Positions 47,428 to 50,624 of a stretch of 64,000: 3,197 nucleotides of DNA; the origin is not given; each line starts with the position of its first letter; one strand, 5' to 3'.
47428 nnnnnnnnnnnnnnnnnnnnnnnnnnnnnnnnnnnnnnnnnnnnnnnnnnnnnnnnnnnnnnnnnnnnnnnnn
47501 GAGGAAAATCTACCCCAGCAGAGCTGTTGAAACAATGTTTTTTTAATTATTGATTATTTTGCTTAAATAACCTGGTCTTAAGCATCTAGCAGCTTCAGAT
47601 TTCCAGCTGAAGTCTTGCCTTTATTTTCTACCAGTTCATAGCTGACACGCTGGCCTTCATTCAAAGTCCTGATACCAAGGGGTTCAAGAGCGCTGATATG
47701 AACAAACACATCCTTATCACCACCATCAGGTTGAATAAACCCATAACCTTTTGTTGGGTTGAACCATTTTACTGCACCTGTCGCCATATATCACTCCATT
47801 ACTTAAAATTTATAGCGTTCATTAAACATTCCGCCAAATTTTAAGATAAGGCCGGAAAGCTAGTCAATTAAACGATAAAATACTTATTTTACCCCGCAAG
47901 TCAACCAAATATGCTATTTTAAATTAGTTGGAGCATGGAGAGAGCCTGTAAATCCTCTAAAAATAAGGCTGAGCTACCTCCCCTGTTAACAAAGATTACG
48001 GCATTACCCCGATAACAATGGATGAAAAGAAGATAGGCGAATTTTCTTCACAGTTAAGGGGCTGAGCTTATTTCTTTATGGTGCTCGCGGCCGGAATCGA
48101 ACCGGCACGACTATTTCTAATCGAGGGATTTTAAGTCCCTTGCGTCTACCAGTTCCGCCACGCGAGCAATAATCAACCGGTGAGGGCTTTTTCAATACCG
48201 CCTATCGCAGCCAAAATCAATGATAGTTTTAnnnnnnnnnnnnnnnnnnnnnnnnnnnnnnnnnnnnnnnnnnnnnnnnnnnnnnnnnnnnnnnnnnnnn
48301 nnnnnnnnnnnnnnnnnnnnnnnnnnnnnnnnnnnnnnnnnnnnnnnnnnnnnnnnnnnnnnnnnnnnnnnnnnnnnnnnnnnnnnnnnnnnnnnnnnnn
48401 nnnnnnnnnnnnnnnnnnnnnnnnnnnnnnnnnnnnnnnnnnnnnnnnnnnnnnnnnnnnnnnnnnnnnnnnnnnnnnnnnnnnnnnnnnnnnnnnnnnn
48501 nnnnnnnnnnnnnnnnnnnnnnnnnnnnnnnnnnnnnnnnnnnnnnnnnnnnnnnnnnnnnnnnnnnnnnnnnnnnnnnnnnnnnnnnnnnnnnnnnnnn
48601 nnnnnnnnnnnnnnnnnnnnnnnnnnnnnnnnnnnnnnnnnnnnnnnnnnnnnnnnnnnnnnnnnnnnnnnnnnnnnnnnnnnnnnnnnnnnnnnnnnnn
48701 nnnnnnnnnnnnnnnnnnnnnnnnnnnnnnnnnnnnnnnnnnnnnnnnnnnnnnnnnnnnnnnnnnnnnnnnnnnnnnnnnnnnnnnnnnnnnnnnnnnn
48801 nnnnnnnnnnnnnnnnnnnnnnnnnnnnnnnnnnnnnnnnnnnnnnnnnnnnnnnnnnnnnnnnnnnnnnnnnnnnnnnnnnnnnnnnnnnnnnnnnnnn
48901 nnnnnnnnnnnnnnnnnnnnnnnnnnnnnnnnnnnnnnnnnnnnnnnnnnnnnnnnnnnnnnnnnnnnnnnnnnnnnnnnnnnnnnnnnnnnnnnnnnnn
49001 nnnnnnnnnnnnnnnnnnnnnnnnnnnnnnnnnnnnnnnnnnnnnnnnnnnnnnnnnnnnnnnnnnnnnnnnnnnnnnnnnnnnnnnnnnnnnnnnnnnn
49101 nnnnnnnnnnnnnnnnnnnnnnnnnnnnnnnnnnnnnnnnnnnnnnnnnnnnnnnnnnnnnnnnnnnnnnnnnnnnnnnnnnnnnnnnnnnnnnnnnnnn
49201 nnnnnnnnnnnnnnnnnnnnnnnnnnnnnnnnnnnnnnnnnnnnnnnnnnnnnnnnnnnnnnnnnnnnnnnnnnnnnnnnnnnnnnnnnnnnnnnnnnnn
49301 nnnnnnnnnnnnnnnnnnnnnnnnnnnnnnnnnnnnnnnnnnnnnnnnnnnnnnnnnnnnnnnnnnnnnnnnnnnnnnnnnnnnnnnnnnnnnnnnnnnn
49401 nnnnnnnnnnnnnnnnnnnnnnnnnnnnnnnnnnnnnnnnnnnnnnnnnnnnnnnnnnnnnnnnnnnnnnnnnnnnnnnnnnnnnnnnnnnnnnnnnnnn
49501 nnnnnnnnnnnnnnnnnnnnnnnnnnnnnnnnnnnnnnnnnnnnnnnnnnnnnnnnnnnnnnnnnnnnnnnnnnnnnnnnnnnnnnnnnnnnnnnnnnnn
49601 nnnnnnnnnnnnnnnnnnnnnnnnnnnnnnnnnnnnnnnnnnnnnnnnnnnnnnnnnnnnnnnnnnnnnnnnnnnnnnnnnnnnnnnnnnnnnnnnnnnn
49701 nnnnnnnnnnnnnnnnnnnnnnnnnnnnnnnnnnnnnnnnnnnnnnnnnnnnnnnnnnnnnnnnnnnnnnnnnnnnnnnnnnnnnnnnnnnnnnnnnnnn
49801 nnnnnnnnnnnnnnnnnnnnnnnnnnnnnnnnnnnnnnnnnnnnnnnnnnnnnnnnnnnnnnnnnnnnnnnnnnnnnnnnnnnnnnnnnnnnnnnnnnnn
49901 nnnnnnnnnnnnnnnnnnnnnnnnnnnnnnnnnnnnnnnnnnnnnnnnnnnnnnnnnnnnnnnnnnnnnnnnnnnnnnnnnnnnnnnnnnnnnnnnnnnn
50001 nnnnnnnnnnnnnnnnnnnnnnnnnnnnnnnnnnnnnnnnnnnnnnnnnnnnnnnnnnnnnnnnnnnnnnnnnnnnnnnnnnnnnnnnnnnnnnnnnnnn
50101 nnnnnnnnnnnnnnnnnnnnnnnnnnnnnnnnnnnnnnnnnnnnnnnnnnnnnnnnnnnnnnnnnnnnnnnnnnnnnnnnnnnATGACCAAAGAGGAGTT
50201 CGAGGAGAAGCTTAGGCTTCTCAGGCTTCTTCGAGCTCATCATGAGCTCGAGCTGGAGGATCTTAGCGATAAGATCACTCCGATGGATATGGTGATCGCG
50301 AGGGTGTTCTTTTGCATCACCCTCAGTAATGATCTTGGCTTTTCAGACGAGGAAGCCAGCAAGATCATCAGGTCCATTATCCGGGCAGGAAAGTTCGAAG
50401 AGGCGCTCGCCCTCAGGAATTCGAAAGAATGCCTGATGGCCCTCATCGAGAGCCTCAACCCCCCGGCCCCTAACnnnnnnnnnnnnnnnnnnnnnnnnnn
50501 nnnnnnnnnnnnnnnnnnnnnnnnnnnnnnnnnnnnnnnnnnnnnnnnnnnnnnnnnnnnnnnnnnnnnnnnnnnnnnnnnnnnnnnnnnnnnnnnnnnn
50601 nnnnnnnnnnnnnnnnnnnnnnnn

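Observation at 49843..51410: Codon- and GC-foreign three-gene cassette of unrecognisable small proteins wedged between guaB and metE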

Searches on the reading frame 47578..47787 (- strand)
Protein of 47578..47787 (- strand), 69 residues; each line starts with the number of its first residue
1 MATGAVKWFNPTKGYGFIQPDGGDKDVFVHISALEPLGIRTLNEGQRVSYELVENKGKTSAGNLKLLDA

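Call 41: search_protein_families(library=pfam, proteins=[window:47578-47787:-], max_evalue=0.001)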
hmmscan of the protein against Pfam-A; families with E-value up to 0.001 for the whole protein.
window:47578-47787:- (69 aa): 2 families
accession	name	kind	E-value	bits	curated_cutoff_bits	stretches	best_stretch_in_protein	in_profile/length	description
PF00313.28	CSD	-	7.5e-25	87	27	1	3-65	2-64/66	'Cold-shock' DNA-binding domain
PF08206.17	OB_RNB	-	7.7e-05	22.7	24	1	13-33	8-28/58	Ribonuclease B OB domain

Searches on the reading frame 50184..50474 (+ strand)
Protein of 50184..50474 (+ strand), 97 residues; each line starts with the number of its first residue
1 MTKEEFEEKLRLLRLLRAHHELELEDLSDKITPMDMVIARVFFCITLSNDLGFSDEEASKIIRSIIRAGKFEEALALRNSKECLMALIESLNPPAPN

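Call 7: search_protein_families(library=pfam, proteins=[window:50184-50474:+], max_evalue=1)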
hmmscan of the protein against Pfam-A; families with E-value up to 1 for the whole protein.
window:50184-50474:+ (97 aa): 0 families

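Call 8: search_protein_families(library=phrogs, proteins=[window:50184-50474:+], max_evalue=1)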
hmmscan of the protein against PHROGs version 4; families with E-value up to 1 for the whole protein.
window:50184-50474:+ (97 aa): 2 families
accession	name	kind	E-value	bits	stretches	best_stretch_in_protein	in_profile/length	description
phrog_27368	-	other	0.26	12.3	1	28-70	29-65/102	ATP-dependent protease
phrog_1659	-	unknown function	0.32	12.1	1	31-72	43-84/98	-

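Call 12: find_homologous_proteins(query=window:50184-50474:+, max_evalue=0.01)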
Query window:50184-50474:+ (97 aa): 1 proteins with E <= 0.01 among 7 candidates.
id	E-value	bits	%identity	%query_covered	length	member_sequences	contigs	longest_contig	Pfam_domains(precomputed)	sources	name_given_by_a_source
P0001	1.2e-54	200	100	100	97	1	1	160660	-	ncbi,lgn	-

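Call 13: find_encoding_contigs(protein=P0001, flank=3000, max_places=6)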
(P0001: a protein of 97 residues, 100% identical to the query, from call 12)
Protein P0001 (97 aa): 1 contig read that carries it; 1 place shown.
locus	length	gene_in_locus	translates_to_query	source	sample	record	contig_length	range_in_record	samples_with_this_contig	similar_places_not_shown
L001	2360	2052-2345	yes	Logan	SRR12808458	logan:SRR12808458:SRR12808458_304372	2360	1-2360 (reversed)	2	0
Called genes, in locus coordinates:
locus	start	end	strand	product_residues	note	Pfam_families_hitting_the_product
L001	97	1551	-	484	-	PF00478:IMPDH, PF00571:CBS, PF03060:NMO (weak), PF01070:FMN_dh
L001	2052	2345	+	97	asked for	-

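Call 14: list_cluster_members(proteins=[window:50184-50474:+, window:50574-50882:+, window:50499-50882:+, window:51025-51336:+, window:48229-49683:-, window:51415-53721:-])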
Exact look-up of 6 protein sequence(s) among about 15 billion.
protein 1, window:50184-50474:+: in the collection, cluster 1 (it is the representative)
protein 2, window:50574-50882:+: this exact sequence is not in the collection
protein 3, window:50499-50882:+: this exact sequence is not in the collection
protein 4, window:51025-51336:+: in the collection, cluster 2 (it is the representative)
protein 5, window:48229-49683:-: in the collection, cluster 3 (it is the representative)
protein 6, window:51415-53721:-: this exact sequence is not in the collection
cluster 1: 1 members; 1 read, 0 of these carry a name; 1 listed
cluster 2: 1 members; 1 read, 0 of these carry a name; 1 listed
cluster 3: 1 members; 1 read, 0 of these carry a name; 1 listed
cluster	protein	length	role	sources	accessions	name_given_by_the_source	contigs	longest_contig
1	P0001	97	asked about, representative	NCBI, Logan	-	-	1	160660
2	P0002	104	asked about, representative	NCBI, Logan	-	-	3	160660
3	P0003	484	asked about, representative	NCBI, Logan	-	-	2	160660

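Call 23: find_encoding_contigs(protein=P0002, flank=5000, max_places=6)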
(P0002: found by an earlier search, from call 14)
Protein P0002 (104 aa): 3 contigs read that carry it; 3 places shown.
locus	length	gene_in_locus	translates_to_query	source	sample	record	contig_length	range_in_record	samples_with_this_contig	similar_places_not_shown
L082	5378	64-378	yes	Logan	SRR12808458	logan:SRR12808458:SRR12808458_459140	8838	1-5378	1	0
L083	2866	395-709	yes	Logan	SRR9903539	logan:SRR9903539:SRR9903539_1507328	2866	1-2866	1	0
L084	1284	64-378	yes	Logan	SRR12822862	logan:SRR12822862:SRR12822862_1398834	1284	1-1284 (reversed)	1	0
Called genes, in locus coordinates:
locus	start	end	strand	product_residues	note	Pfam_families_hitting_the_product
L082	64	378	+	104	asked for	-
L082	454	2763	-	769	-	PF08267:Meth_synt_1, PF01208:URO-D (faint), PF01717:Meth_synt_2, PF08267:Meth_synt_1 (weak)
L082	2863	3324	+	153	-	PF02556:SecB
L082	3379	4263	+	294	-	-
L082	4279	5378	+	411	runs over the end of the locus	-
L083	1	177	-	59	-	?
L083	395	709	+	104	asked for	-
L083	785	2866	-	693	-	?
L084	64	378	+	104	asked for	-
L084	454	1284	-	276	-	?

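Call 30: search_protein_families(library=padloc, proteins=[window:50184-50474:+], max_evalue=1)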
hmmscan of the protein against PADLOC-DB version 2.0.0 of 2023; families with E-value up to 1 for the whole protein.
window:50184-50474:+ (97 aa): 0 families

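Call 31: search_protein_families(library=ncbifam, proteins=[window:50184-50474:+], max_evalue=1)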
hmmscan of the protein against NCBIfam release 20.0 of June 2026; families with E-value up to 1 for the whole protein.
window:50184-50474:+ (97 aa): 1 family
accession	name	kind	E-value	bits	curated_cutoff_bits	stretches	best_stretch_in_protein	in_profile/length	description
TIGR04278.1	viperin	exception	0.11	11.5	450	1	25-85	217-276/347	antiviral radical SAM protein viperin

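Call 45: search_solved_structures(query=window:50184-50474:+, max_evalue=10)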
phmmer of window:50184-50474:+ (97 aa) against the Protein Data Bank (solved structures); distinct sequences matched with E-value up to 10: 4.
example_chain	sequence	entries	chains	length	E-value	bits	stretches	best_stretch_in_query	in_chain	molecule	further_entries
8gaa_A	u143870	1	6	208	0.0071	19.9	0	36-68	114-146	C6HR1_4r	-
1nt2_B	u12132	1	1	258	0.13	15.9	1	4-34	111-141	conserved hypothetical protein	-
6gcs_F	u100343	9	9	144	0.81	13.3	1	17-77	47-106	NUFM SUBUNIT | Subunit NUFM of NADH:Ubiquinone Oxidoreductase (Complex I)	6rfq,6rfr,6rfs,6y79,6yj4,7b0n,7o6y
5u07_C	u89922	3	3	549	1.8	12.2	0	53-94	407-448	CRISPR-associated protein, Cse1 family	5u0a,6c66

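Call 58: predict_structure(protein=window:50184-50474:+)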
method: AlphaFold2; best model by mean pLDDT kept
length: 97 residues; sequences in the alignment: 1
mean_pLDDT: 75.4   pTM: 0.53
mean pLDDT of the five models: 75.4, 68.8, 66.6, 65.5, 58.5
residues with pLDDT >= 90: 0; 70-90: 69; 50-70: 28; < 50: 0
segments of 3 or more residues with pLDDT < 50: none
pLDDT, mean of each block of 10 residues (from residue 1): 69 61 57 73 81 87 84 81 87 73
secondary structure, 60 per line:
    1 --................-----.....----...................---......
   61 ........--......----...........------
elements in order: H3-18 H24-28 H33-51 H55-68 H71-76 H81-91

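Call 64: fold_search(model_id=the predicted structure, library=viral)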
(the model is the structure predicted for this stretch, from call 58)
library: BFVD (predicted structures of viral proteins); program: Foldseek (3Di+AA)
matches with E <= 10: 122; with E <= 0.001: 0
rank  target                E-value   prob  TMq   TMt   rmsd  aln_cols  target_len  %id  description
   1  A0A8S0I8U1            1.2e+00  0.30  0.35  0.41   6.0        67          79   16  (no name in the UniProt tables at hand)
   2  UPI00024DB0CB         1.8e+00  0.11  0.30  0.15  12.1        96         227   16  (no name look-up for this kind of identifier)
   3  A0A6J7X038            1.9e+00  0.16  0.38  0.32   7.9       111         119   11  Uncharacterized protein [uncultured Caudovirales phage]
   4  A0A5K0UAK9            2.0e+00  0.28  0.34  0.07   6.1        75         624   15  AAA+ ATPase domain-containing protein [Yasminevirus sp. GU-2018]
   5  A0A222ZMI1            2.4e+00  0.06  0.27  0.30  15.5        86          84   23  (no name in the UniProt tables at hand)
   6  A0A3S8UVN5            2.4e+00  0.06  0.26  0.12  11.8       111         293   16  Transcriptional activator VP30 [Dianlovirus menglaense]
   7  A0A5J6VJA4            2.6e+00  0.08  0.26  0.14  10.9        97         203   11  Uncharacterized protein [Megaviridae environmental sample]
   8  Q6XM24                2.7e+00  0.14  0.32  0.28   7.2        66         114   18  FirrV-1-B12 [Feldmannia irregularis virus a]
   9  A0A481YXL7            2.7e+00  0.13  0.29  0.06   8.5        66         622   17  cyclin-dependent kinase [Marseillevirus LCMAC201]
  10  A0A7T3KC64            2.7e+00  0.06  0.23  0.06  12.7       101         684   18  MuF-like minor capsid protein [Arthrobacter phage Wollypog]
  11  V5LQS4                2.9e+00  0.15  0.33  0.37   8.0        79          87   18  (no name in the UniProt tables at hand)
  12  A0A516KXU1            2.9e+00  0.08  0.28  0.21  13.6        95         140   16  (no name in the UniProt tables at hand)
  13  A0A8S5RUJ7            3.0e+00  0.57  0.38  0.49   0.9        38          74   24  (no name in the UniProt tables at hand)
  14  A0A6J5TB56            3.0e+00  0.05  0.23  0.17  15.9        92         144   21  Uncharacterized protein [uncultured Caudovirales phage]
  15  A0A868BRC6            3.2e+00  0.13  0.30  0.40   9.5        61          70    8  (no name in the UniProt tables at hand)
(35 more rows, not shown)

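Call 84: search_dna_similar(query=window:50184-50474:+, collection=phages, mode=protein, max_evalue=0.1, max_rows=5)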
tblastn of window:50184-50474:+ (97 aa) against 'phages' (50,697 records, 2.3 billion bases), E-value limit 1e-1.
No match.

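Call 87: search_dna_similar(query=window:50184-50474:+, collection=plasmids, mode=protein, max_evalue=0.1, max_rows=5)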
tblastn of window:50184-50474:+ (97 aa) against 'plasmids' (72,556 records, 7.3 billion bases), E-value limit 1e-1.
No match.

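Call 96: fold_search(model_id=the predicted structure, library=pdb)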
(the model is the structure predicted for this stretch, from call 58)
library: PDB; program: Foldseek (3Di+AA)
matches with E <= 10: 61; with E <= 0.001: 0
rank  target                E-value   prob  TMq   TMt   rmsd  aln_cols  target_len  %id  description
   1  5vap_B                8.5e-01  0.14  0.27  0.24   9.9       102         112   14  Crystal structure of eVP30 C-terminus and eNP peptide (released 2017-06-21)
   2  7xiv_B                8.5e-01  0.13  0.26  0.22  12.2       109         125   17  Structural insight into the interactions between Lloviu virus VP30 and nucleoprotein (released 2022-06-29)
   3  5vao_A                1.5e+00  0.12  0.30  0.25   9.8       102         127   15  Crystal structure of eVP30 C-terminus and eNP peptide (released 2017-06-21)
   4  5vao_B                1.6e+00  0.13  0.30  0.24  12.2        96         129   14  Crystal structure of eVP30 C-terminus and eNP peptide (released 2017-06-21)
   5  5vap_A                1.6e+00  0.11  0.30  0.27   9.9       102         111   15  Crystal structure of eVP30 C-terminus and eNP peptide (released 2017-06-21)
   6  5t3t_B                1.9e+00  0.10  0.28  0.22  10.2       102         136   15  Ebola virus VP30 CTD bound to nucleoprotein (released 2016-09-28)
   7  5t3t_C                1.9e+00  0.10  0.28  0.22  10.2       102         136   15  Ebola virus VP30 CTD bound to nucleoprotein (released 2016-09-28)
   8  5t3t_E                1.9e+00  0.10  0.28  0.21  10.2       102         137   15  Ebola virus VP30 CTD bound to nucleoprotein (released 2016-09-28)
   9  5t3t_J                2.0e+00  0.14  0.33  0.25  12.2        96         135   16  Ebola virus VP30 CTD bound to nucleoprotein (released 2016-09-28)
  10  5t3t_G                2.0e+00  0.10  0.28  0.22   9.6        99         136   15  Ebola virus VP30 CTD bound to nucleoprotein (released 2016-09-28)
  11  7fbd_B                2.3e+00  0.12  0.32  0.09  12.7       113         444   15  De novo design protein D53 with MBP tag (released 2021-12-22)
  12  5t3t_A                2.7e+00  0.08  0.28  0.21  10.2       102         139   15  Ebola virus VP30 CTD bound to nucleoprotein (released 2016-09-28)
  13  5dvw_B                2.7e+00  0.07  0.27  0.21  11.3       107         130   15  Structure of minor nucleoprotein V30 from Zaire ebolavirus (released 2015-11-04)
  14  7xiv_A                2.7e+00  0.07  0.26  0.21  12.2       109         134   17  Structural insight into the interactions between Lloviu virus VP30 and nucleoprotein (released 2022-06-29)
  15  3v7o_B                3.3e+00  0.08  0.30  0.17  12.1        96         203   14  Crystal structure of the C-terminal domain of Ebola virus VP30 (strain Reston-89) (released 2012-02-08)
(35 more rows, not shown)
